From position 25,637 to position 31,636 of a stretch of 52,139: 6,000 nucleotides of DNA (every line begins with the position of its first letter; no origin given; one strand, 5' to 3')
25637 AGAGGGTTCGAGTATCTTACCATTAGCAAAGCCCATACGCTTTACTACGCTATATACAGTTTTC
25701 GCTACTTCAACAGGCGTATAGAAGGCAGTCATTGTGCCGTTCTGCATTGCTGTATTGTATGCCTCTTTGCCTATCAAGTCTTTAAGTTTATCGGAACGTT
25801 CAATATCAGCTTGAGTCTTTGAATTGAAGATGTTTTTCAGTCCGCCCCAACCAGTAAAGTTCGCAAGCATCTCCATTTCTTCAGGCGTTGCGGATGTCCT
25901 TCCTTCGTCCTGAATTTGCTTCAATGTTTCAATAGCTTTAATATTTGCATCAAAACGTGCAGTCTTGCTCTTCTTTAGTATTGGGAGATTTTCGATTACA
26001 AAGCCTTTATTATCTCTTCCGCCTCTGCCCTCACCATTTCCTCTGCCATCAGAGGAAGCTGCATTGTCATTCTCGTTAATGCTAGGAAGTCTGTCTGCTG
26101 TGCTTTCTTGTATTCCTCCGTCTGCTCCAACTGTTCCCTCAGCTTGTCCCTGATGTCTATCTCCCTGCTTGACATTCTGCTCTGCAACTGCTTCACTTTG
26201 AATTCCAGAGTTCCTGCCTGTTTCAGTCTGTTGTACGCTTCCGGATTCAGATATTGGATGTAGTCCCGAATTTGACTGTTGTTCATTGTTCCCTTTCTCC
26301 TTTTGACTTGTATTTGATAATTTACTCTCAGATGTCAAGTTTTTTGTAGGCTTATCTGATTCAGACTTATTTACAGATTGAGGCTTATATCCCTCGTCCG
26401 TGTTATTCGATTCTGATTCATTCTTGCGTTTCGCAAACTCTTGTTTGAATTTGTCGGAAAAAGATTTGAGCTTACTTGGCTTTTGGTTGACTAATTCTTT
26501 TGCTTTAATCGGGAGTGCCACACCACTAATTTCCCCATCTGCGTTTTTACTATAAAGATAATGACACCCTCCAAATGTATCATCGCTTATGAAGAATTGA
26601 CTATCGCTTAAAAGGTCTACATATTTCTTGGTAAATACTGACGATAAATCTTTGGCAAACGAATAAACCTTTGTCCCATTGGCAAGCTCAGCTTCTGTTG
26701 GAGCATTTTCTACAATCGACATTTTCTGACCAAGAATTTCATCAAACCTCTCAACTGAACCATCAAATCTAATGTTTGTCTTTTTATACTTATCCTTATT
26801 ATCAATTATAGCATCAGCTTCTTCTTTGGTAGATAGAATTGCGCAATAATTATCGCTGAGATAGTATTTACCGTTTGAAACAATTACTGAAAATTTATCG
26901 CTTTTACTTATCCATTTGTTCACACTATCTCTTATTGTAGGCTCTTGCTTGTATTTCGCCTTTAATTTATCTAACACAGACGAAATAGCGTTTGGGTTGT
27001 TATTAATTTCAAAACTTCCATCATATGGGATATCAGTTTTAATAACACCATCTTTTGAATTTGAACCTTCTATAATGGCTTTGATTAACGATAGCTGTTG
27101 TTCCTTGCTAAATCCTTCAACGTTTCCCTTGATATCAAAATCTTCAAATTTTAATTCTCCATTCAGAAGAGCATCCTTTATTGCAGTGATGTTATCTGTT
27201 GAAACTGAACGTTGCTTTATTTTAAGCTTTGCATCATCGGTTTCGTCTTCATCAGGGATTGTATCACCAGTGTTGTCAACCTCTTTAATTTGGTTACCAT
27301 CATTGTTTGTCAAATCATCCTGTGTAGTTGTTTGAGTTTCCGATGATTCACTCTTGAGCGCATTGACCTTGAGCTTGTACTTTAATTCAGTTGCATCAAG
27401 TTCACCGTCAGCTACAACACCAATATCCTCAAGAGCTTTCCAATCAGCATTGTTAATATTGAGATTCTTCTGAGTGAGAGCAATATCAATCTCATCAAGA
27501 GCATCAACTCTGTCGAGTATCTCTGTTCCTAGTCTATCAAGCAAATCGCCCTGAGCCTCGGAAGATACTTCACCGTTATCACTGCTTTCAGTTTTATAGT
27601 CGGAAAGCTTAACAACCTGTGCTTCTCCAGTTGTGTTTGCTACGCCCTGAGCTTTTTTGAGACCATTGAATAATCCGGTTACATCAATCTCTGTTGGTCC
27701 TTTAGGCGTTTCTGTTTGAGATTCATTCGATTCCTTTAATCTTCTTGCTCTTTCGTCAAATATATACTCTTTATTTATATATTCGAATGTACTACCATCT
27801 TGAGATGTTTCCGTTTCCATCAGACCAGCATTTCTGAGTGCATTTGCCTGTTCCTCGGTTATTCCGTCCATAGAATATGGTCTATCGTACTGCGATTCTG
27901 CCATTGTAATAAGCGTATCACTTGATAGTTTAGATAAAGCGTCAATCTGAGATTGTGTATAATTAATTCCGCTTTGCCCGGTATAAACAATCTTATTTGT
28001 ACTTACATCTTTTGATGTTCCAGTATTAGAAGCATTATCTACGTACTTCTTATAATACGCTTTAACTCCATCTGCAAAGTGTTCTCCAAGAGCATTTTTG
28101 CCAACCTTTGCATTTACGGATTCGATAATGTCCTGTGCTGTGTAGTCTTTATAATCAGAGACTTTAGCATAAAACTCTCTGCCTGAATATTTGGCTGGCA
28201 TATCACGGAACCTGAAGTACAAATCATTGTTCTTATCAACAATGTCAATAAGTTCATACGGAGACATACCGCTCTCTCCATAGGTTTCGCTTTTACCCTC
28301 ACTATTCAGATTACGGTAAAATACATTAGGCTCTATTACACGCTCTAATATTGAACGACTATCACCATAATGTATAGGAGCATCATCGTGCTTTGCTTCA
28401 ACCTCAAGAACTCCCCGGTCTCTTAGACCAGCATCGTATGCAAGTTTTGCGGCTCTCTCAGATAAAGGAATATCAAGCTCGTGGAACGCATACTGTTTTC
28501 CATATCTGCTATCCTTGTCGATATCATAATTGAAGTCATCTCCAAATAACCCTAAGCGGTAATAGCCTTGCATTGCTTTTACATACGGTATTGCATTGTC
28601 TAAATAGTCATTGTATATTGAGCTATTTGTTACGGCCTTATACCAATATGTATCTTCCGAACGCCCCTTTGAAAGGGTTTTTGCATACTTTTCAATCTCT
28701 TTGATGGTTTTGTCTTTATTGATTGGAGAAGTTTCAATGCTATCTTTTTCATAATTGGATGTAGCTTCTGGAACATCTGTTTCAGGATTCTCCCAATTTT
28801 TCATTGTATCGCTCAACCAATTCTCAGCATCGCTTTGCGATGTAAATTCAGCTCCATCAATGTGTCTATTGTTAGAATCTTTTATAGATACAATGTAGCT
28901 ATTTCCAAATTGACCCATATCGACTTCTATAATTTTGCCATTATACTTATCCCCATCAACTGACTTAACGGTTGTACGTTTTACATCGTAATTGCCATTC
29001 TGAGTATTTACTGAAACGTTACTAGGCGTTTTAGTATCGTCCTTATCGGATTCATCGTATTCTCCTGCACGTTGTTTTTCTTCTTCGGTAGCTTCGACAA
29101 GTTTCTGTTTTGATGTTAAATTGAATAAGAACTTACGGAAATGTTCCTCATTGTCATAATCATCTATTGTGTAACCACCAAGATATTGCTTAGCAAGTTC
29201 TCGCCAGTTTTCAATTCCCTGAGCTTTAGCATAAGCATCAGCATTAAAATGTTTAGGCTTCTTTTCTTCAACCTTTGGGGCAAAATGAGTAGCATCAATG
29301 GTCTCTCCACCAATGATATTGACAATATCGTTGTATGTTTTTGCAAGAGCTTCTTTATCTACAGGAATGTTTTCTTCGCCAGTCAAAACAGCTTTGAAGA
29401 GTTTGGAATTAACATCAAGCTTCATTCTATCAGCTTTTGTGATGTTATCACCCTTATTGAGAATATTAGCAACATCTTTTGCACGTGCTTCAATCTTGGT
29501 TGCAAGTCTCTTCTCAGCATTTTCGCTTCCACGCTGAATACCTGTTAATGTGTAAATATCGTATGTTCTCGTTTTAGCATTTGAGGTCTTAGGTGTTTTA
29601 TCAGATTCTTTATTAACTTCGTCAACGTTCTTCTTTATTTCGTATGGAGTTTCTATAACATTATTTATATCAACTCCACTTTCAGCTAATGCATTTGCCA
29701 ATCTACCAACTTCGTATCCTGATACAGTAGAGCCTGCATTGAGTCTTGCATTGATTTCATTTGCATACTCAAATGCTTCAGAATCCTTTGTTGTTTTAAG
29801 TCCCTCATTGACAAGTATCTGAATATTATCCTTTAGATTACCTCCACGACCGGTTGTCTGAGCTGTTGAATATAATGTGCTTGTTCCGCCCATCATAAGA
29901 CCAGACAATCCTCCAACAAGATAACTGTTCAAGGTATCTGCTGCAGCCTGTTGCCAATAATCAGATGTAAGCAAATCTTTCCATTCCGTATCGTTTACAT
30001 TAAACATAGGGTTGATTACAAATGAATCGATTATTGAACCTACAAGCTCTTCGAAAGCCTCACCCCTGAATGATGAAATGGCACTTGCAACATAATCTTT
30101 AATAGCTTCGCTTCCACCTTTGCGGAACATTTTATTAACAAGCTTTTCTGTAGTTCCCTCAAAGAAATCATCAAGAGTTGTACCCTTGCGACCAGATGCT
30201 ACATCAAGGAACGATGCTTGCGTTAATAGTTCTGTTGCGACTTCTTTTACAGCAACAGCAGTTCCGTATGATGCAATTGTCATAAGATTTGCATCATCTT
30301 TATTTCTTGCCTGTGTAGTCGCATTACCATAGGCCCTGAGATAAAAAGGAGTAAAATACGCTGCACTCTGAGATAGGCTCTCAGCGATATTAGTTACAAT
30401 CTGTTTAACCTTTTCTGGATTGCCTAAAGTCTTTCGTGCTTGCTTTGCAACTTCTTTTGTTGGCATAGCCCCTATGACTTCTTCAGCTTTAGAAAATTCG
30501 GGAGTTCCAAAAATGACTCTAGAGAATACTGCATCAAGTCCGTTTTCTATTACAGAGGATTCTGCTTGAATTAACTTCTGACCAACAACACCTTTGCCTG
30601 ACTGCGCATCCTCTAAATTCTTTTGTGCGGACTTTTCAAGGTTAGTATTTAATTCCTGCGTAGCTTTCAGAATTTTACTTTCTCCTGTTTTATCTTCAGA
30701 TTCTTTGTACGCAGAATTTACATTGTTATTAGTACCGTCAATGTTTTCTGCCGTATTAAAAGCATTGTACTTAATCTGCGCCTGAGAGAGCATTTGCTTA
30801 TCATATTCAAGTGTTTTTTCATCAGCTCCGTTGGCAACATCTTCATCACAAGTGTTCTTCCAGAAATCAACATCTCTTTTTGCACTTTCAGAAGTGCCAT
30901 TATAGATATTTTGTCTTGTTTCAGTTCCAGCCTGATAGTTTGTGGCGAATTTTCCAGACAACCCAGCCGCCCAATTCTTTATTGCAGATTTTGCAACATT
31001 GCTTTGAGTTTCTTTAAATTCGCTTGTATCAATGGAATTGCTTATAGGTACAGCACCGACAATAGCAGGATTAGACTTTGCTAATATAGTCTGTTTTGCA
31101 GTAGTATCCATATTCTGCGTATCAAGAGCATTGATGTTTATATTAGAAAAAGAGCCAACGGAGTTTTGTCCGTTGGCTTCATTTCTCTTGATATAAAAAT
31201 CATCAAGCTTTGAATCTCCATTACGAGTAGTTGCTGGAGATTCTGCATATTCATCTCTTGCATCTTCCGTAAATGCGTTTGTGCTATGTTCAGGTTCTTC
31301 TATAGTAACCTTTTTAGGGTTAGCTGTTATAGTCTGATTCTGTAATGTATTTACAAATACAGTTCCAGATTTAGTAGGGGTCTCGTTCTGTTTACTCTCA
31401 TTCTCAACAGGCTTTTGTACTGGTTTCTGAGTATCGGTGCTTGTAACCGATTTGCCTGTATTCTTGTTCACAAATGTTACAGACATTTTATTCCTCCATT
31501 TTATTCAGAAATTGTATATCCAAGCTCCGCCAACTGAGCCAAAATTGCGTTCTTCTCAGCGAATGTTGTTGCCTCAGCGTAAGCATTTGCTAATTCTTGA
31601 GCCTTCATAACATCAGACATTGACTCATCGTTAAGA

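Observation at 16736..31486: A 4,916-aa polyvalent ORF occupies about 28% of the phage genome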

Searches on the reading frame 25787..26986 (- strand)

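Call 79: search_protein_families(library=pfam, proteins=[window:25787-26986:-], max_evalue=1)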
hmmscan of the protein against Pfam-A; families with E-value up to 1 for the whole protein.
window:25787-26986:- (400 aa): 1 family
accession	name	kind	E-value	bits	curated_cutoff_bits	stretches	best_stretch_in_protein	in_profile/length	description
PF08591.15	RNR_inhib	-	0.31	12.7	23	1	197-267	14-82/105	Ribonucleotide reductase inhibitor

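Call 80: search_protein_families(library=phrogs, proteins=[window:25787-26986:-], max_evalue=0.01)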
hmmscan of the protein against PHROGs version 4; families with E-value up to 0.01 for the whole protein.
window:25787-26986:- (400 aa): 1 family
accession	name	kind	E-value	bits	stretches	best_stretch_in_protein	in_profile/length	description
phrog_10089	-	moron, auxiliary metabolic gene and host takeover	4.1e-15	54.6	1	191-390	1439-1631/4647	DarB-like antirestriction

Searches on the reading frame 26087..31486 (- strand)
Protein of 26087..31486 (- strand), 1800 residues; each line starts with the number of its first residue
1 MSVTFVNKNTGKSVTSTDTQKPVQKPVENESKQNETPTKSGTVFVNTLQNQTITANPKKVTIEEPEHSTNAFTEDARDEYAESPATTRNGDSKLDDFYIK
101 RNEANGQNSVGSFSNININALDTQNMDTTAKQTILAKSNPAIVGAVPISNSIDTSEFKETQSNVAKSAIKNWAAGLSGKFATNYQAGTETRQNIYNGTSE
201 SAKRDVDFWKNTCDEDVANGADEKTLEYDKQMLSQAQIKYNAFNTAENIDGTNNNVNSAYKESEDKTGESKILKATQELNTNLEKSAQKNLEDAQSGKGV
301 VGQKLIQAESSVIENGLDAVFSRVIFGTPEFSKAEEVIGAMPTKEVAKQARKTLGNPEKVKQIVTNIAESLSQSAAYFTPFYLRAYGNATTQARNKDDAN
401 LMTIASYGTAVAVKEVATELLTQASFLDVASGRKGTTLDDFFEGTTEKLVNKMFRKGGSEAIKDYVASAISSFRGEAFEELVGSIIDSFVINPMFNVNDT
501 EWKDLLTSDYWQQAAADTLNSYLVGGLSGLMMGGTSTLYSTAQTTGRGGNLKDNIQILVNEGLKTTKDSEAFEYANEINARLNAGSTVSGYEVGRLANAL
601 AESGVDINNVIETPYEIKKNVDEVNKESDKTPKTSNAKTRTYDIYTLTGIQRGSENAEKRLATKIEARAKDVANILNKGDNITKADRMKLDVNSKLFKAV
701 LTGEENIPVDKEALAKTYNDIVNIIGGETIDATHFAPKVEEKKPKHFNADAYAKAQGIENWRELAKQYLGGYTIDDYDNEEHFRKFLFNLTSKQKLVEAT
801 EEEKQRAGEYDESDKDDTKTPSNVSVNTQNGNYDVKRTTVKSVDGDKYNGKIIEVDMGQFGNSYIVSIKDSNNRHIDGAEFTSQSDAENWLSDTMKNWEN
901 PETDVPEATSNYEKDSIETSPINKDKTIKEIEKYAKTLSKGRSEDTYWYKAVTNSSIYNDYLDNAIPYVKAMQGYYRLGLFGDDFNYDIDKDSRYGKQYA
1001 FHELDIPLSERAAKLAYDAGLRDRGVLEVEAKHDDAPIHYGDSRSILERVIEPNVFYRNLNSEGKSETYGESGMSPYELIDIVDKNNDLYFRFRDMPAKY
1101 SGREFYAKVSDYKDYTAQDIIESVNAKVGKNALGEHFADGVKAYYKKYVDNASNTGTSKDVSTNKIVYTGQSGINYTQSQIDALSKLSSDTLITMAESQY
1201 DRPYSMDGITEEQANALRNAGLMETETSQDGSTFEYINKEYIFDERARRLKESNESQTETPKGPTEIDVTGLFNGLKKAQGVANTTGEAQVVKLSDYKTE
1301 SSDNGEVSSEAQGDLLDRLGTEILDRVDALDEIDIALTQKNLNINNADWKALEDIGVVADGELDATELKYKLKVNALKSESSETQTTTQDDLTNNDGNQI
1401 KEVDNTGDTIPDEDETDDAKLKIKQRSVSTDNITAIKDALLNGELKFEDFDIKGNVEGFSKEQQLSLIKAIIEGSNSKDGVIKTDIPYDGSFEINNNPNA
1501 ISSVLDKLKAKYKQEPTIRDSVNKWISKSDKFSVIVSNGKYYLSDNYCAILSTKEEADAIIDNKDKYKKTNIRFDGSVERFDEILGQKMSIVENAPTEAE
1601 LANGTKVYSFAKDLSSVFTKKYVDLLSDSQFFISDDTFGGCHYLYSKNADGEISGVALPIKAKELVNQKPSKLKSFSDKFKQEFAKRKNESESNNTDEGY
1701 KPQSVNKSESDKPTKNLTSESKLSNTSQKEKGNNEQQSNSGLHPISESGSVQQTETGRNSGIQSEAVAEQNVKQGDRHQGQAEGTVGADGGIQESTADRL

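Call 15: search_dna_similar(query=window:26087-31486:-, collection=phages, mode=protein, max_rows=25)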
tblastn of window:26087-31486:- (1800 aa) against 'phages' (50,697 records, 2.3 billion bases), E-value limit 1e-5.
No match.
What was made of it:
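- Tried and rejected: tblastn of aa 1-1800 against phages found no match (call 15).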

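Call 17: find_homologous_proteins(query=window:26387-31486:-, max_evalue=0.001)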
Query window:26387-31486:-: 8000 candidates shared short words with the query, none scored E <= 0.001.
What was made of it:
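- Tried and rejected: A word-indexed search of aa 1-1700 against 5.8 billion proteins found nothing (call 17).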

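Call 29: find_related_loci(query=window:26387-31486:-, collection=viral_contigs, flank=10000)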
Query window:26387-31486:- (1700 aa) in viral_contigs; peptide patterns used: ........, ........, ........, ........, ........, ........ (x = any residue, [..] = any of these).
21 stretches matched a pattern, but none encodes a relative of the query by tblastn (E <= 1e-3).

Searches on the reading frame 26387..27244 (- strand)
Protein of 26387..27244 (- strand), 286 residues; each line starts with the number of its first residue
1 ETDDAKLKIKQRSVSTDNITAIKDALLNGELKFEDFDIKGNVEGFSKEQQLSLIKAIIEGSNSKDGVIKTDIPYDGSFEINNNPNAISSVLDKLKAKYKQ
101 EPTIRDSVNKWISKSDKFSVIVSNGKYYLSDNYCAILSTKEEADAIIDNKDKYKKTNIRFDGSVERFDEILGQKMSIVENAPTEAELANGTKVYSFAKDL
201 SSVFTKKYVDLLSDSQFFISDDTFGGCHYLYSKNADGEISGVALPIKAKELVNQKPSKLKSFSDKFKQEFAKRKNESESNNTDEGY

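Call 67: search_solved_structures(query=A4, max_evalue=1)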
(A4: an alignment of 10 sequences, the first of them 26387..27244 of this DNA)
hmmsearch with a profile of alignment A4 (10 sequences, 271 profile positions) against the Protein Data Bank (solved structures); distinct sequences matched with E-value up to 1: 1.
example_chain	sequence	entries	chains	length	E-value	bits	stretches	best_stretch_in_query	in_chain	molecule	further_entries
3j6b_W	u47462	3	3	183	0.52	13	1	112-171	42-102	54S ribosomal protein L32, mitochondrial | Large ribosomal subunit protein bL32m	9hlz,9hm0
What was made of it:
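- Tried and rejected: A domain X profile against PDB found nothing (call 67).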

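Call 72: predict_structure(alignment_id=A4)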
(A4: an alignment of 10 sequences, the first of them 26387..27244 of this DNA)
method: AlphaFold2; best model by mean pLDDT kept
length: 286 residues; sequences in the alignment: 10
mean_pLDDT: 82.4   pTM: 0.60
mean pLDDT of the five models: 82.4, 80.8, 80.1, 79.8, 79.1
residues with pLDDT >= 90: 104; 70-90: 144; 50-70: 19; < 50: 19
segments of 3 or more residues with pLDDT < 50: 1-15, 283-286
pLDDT, mean of each block of 10 residues (from residue 1): 41 59 83 82 88 92 88 88 92 84 71 82 89 89 81 64 80 91 95 90 93 89 86 89 93 91 81 75 48
secondary structure, 60 per line:
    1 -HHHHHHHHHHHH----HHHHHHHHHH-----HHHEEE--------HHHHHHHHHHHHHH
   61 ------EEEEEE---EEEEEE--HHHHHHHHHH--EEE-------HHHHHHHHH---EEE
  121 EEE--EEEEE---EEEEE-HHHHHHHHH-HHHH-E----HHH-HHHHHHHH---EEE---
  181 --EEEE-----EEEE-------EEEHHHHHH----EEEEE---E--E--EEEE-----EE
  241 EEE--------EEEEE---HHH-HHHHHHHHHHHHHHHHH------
elements in order: H2-13 H18-27 E36-38 H47-60 E67-72 E76-81 H84-93 E96-98 H106-114 E118-123 E126-130 E134-138 H140-148 H150-153 H164-171 E175-177 E183-186 E192-195 E203-205 H206-211 E216-220 E230-233 E239-243 E252-256 H264-280

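Call 76: fold_search(model_id=the predicted structure, library=pdb)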
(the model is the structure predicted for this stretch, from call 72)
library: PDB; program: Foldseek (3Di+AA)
matches with E <= 10: 468; with E <= 0.001: 0
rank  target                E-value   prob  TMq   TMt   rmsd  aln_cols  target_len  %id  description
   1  4b9q_D                1.1e-01  0.07  0.14  0.10  15.0       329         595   16  Open conformation of ATP-bound Hsp70 homolog DnaK (released 2012-11-14)
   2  7b7z_B                2.0e-01  0.06  0.14  0.09  15.7       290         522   11  DeAMPylation complex of monomeric FICD and AMPylated BiP (state 1) (released 2021-07-07)
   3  6am0_D                3.2e-01  0.20  0.12  0.36  10.7        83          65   24  Crystal structure of K. lactis Edc1-Dcp1-Dcp2-Edc3 decapping complex with synthetic cap substrate analog (released 2018-03-21)
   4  9w2m_G                5.1e-01  0.04  0.11  0.09  12.9       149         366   13  Cryo-EM structure of the Cytoplasmic lattice(CPL) from mouse oocyte (released 2026-02-25)
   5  4pjo_C                5.4e-01  0.16  0.11  0.30  11.9        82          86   16  Minimal U1 snRNP (released 2014-12-31)
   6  8wki_0                5.7e-01  0.03  0.08  0.08  15.1       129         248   11  Cryo-EM structure of the distal rod-hook within the flagellar motor-hook complex in the CW state. (released 2024-09-04)
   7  6bc1_C                6.1e-01  0.02  0.08  0.13  14.0       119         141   12  A Complex between PH Domain of p190RhoGEF and Activated Rac1 Bound to a GTP Analog (released 2017-12-13)
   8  8ro0_g                6.4e-01  0.14  0.11  0.33  11.4        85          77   15  Structure of the C. elegans Intron Lariat Spliceosome primed for disassembly (ILS') (released 2024-08-07)
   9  8wki_r                6.8e-01  0.04  0.08  0.08  18.9       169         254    8  Cryo-EM structure of the distal rod-hook within the flagellar motor-hook complex in the CW state. (released 2024-09-04)
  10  4pjo_c                7.2e-01  0.13  0.11  0.29  11.6        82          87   18  Minimal U1 snRNP (released 2014-12-31)
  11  4pjo_q                7.7e-01  0.13  0.11  0.29  11.8        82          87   18  Minimal U1 snRNP (released 2014-12-31)
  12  6voa_C                7.7e-01  0.03  0.11  0.06  14.2       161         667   10  Cryo-EM structure of the BBSome-ARL6 complex (released 2020-06-24)
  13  4ani_H                8.1e-01  0.04  0.16  0.10  29.5       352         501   12  Structural basis for the intermolecular communication between DnaK and GrpE in the DnaK chaperone system from Geobacil (released 2012-05-23)
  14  6n7r_K                8.6e-01  0.14  0.15  0.27  14.1       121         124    9  Saccharomyces cerevisiae spliceosomal E complex (ACT1) (released 2019-09-18)
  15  8wki_t                8.6e-01  0.03  0.08  0.09  14.9       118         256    9  Cryo-EM structure of the distal rod-hook within the flagellar motor-hook complex in the CW state. (released 2024-09-04)
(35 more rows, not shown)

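Call 77: fold_search(model_id=the predicted structure, library=viral)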
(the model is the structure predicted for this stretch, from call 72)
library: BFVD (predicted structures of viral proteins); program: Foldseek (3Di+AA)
matches with E <= 10: 630; with E <= 0.001: 1
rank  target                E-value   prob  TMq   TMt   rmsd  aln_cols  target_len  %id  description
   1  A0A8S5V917            1.1e-04  1.00  0.33  0.43  14.0       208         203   10  Uncharacterized protein [Caudovirales sp. ctCpR1]
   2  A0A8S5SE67            2.2e-03  1.00  0.32  0.38   5.6       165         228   10  Uncharacterized protein [Caudovirales sp. ctrNG92]
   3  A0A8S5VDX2            8.7e-03  1.00  0.34  0.49   5.9       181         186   14  Uncharacterized protein [Siphoviridae sp. ctGa111]
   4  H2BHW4                6.2e-02  0.12  0.15  0.13  19.2       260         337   14  HSP70-like protein (Fragment) [Grapevine leafroll-associated virus 7]
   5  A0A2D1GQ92            8.3e-02  0.23  0.14  0.24  13.8       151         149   10  (no name in the UniProt tables at hand)
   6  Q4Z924                8.8e-02  0.06  0.12  0.14  18.0       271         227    9  ORF053 [Staphylococcus phage Twort (strain DSM 17442 / HER 48)]
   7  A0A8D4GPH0            1.4e-01  0.05  0.09  0.08  13.7       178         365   15  (no name in the UniProt tables at hand)
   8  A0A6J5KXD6            1.6e-01  0.28  0.12  0.24  13.9       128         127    8  Sm-like domain containing protein [uncultured Caudovirales phage]
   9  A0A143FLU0            1.7e-01  0.08  0.13  0.11  17.2       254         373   14  (no name in the UniProt tables at hand)
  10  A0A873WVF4            1.7e-01  0.05  0.09  0.13  16.9       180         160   11  Uncharacterized protein [Klebsiella phage Solomon]
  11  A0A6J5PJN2            2.0e-01  0.21  0.12  0.23  14.3       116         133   12  Uncharacterized protein [uncultured Caudovirales phage]
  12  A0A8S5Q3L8            2.7e-01  0.30  0.25  0.23   7.9       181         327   11  Uncharacterized protein [Siphoviridae sp. cty1O100]
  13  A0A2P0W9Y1            3.0e-01  0.08  0.09  0.16  12.7       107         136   10  Uncharacterized protein [Enterobacter phage Ec_L1]
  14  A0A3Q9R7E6            3.0e-01  0.07  0.10  0.21  15.4       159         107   14  Uncharacterized protein [Acinetobacter phage AbTZA1]
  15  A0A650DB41            3.0e-01  0.05  0.11  0.10  15.4       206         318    8  (no name in the UniProt tables at hand)
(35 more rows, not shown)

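Call 78: find_homologous_proteins(query=A4, max_evalue=0.001)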
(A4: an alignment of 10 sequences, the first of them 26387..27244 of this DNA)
Query A4 (10 sequences): 6675 candidates shared short words with the query, none scored E <= 0.001.
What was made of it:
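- Tried and rejected: A domain X alignment searched against the 5.8-billion database found nothing (call 78).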
